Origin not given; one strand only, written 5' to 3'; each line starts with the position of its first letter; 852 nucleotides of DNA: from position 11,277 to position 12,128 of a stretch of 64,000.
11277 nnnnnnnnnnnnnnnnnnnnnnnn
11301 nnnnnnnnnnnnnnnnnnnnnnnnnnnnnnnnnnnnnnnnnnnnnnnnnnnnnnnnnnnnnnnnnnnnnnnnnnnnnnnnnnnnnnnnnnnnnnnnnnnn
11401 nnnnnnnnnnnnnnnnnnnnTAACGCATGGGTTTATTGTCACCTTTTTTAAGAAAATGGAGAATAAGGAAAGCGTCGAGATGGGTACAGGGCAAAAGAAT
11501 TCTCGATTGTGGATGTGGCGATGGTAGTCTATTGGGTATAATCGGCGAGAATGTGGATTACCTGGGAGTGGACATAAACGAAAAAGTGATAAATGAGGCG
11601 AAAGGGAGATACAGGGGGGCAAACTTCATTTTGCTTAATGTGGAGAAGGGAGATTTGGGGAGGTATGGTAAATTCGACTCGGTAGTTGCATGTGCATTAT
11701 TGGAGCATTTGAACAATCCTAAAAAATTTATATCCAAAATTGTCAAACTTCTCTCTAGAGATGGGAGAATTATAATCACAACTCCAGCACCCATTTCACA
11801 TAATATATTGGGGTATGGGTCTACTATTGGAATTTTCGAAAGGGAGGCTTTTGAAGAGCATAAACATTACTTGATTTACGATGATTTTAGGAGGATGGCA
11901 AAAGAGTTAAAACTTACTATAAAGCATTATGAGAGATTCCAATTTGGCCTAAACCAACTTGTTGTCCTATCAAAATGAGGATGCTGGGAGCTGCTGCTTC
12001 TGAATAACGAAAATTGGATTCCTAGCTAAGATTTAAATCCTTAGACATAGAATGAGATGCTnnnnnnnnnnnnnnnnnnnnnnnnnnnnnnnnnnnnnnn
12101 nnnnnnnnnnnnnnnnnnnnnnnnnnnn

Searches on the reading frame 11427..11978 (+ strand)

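Call 41: search_protein_families(library=pfam, proteins=[window:11427-11978:+], max_evalue=0.01)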
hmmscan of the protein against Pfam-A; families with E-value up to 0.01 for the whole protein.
window:11427-11978:+ (183 aa): 10 families
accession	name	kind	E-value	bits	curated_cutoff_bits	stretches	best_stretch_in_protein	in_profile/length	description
PF13847.12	Methyltransf_31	-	7.7e-16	58.5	27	1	22-121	4-113/145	Methyltransferase domain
PF08242.18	Methyltransf_12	-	1.8e-15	57.9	30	1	26-115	1-98/98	Methyltransferase domain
PF13489.12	Methyltransf_23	-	1.6e-14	54.4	27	1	20-161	21-157/164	Methyltransferase domain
PF08241.18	Methyltransf_11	-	3e-14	53.8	21.2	1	26-117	1-95/95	Methyltransferase domain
PF13649.12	Methyltransf_25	-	1.8e-11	45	27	1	25-113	1-97/97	Methyltransferase domain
PF07021.18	MetW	-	6.8e-08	32.8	21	1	19-120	10-110/193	Methionine biosynthesis protein MetW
PF02353.26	CMAS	-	2.4e-05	24.2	27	1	20-121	61-168/273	Mycolic acid cyclopropane synthetase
PF08003.17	Methyltransf_9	-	3.3e-05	23.5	23.8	1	10-119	103-219/315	Protein of unknown function (DUF1698)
PF05219.18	DREV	-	0.00046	19.8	26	1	15-127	89-196/265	DREV methyltransferase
PF03291.22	mRNA_G-N7_MeTrfase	-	0.0089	15.6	26.6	0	19-63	59-105/315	mRNA (guanine-N(7))-methyltransferase domain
